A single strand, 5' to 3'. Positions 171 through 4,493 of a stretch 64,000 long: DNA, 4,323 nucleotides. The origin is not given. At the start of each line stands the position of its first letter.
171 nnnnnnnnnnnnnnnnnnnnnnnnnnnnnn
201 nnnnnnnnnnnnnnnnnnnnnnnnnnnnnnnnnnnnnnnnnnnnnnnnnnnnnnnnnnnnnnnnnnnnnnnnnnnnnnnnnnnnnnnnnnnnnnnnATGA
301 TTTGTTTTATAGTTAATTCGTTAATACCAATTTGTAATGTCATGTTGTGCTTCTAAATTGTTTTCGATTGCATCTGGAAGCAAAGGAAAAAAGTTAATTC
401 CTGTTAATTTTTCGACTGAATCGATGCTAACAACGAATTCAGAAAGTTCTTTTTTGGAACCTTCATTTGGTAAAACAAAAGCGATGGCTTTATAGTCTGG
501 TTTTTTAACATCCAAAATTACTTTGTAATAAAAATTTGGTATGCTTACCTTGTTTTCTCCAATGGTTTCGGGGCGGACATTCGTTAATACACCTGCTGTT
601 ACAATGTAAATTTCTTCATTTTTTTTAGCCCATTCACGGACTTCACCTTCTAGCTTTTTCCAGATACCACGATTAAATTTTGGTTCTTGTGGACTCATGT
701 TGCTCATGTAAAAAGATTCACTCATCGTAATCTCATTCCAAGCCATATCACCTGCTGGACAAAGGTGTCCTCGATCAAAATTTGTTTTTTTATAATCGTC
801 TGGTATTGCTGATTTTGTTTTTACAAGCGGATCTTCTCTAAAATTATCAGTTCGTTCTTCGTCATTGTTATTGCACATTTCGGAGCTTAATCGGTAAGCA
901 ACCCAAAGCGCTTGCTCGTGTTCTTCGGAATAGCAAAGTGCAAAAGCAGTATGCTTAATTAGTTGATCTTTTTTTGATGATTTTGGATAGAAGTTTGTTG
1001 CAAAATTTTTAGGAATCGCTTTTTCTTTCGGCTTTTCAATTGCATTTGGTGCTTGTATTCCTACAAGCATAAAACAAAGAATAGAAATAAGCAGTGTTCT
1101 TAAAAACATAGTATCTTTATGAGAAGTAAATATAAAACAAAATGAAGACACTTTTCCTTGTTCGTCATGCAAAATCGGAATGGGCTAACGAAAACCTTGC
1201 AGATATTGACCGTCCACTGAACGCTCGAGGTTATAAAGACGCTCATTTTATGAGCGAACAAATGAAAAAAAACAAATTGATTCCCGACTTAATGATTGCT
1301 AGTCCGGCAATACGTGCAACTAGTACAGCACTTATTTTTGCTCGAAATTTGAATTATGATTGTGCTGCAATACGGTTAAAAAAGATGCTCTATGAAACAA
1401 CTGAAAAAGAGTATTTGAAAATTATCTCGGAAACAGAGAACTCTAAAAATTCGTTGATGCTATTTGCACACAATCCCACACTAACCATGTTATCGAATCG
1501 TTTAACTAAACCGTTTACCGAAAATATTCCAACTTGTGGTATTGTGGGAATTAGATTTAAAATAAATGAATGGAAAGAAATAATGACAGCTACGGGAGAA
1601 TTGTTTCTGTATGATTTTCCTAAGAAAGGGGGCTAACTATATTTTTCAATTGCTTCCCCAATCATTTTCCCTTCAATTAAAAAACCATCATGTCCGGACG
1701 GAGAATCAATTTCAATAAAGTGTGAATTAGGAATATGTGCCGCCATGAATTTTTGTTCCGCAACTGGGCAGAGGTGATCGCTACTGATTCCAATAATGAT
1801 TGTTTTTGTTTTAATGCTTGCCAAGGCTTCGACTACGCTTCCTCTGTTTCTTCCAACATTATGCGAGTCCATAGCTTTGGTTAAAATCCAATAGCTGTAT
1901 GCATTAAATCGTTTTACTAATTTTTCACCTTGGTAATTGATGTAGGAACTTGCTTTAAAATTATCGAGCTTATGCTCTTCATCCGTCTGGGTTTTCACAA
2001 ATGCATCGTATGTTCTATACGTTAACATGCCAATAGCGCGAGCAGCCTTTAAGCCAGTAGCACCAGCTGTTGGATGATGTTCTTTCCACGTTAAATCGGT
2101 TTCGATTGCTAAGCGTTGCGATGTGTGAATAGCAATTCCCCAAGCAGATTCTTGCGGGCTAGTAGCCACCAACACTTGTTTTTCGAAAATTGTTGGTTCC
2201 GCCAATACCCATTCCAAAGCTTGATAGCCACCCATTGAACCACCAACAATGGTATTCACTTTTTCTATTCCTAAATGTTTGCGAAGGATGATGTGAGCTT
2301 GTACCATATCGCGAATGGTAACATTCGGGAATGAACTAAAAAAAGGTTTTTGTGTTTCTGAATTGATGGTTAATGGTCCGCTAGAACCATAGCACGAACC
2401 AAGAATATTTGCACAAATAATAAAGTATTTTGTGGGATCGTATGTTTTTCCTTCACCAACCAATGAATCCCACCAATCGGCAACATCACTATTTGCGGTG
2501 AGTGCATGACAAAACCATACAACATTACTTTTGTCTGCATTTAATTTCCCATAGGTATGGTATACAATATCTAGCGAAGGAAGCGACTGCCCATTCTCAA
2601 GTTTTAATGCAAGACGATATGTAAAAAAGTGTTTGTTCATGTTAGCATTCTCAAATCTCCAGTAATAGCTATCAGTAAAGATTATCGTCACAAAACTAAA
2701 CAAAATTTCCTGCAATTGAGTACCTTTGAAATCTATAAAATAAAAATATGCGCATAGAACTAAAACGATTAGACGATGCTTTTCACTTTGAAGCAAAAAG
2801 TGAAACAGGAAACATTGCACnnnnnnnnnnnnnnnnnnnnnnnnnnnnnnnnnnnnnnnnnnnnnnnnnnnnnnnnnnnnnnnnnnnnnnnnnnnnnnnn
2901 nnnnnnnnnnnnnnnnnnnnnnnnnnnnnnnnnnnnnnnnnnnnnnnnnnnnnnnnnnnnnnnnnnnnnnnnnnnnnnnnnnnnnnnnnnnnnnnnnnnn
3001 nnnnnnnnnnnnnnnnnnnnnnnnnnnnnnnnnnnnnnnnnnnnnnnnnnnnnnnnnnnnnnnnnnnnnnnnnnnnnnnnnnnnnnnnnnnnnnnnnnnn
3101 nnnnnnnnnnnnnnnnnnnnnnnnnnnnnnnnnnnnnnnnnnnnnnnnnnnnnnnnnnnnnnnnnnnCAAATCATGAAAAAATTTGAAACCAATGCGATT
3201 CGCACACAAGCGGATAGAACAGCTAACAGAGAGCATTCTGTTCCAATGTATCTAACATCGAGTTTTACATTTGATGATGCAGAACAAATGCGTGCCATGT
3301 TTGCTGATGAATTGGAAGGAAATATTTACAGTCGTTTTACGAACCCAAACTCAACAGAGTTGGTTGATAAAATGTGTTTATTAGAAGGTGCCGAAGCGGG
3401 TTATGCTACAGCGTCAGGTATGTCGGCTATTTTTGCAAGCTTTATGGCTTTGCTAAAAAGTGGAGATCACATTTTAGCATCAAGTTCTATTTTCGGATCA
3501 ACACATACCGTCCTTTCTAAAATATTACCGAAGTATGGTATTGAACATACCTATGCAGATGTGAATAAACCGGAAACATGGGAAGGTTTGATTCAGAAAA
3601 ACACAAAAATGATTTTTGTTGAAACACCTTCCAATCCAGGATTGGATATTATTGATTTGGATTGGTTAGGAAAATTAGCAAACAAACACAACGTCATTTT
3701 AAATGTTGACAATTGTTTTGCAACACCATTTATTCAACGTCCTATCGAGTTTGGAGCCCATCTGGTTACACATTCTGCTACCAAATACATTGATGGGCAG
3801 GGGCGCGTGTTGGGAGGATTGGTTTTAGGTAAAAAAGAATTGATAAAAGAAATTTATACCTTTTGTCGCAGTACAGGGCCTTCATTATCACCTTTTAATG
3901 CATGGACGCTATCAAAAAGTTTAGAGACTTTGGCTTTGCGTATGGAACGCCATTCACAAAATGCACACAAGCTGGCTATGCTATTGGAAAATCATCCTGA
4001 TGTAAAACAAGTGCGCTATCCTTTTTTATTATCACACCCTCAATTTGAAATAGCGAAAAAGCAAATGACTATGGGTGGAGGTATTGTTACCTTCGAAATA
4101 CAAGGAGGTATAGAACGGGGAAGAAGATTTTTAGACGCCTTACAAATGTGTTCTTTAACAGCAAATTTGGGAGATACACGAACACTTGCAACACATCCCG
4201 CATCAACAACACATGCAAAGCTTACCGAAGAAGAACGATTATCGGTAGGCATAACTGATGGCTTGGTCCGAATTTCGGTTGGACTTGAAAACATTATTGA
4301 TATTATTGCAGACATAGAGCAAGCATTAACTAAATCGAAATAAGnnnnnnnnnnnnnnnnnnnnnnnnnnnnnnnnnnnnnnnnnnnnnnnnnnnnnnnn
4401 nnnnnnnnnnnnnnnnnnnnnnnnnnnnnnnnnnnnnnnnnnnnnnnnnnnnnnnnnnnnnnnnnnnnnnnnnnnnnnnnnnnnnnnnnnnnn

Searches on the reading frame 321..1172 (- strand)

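Call 16: search_protein_families(library=pfam, proteins=[window:321-1172:-], max_evalue=0.001)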
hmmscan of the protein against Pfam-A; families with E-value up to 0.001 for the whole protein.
window:321-1172:- (283 aa): 1 family
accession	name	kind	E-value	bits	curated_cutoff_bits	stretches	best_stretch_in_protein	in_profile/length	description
PF01223.29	Endonuclease_NS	-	3.6e-55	187.5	23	1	64-267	11-222/223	DNA/RNA non-specific endonuclease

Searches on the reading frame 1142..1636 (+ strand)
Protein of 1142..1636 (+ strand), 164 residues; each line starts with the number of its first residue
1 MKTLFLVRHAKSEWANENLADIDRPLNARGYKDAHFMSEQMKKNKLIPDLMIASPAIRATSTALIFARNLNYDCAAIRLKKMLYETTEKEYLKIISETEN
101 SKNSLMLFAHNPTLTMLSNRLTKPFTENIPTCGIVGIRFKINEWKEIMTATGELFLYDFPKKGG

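Call 16: search_protein_families(library=pfam, proteins=[window:1142-1636:+], max_evalue=0.001)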
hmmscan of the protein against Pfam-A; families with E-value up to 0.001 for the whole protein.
window:1142-1636:+ (164 aa): 1 family
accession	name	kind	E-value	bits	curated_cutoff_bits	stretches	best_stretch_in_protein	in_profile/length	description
PF00300.27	His_Phos_1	-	1.3e-10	41.7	21.7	1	4-85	1-79/194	Histidine phosphatase superfamily (branch 1)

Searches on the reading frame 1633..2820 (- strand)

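Call 16: search_protein_families(library=pfam, proteins=[window:1633-2820:-], max_evalue=0.001)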
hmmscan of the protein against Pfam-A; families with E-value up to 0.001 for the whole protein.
window:1633-2820:- (395 aa): 2 families
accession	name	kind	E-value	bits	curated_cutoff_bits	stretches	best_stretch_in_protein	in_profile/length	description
PF00561.26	Abhydrolase_1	-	4.6e-19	69.5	25.8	1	100-381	2-242/245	alpha/beta hydrolase fold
PF00756.26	Esterase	-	7.4e-06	26.4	22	1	179-254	106-174/251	Putative esterase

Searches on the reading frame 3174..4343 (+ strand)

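Call 16: search_protein_families(library=pfam, proteins=[window:3174-4343:+], max_evalue=0.001)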
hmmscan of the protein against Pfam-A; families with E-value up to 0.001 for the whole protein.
window:3174-4343:+ (389 aa): 4 families
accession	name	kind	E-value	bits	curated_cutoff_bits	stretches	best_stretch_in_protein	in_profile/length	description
PF01053.26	Cys_Met_Meta_PP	-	2.1e-133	445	27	1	6-385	2-380/381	Cys/Met metabolism PLP-dependent enzyme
PF00155.27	Aminotran_1_2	-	3.9e-06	26.7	19.7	1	43-185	26-191/361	Aminotransferase class I and II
PF06838.17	Met_gamma_lyase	-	1e-05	24.7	24.2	1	170-236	188-253/405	Methionine gamma-lyase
PF01041.23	DegT_DnrJ_EryC1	-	4.1e-05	23.4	19.8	1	39-184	7-150/360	DegT/DnrJ/EryC1/StrS aminotransferase family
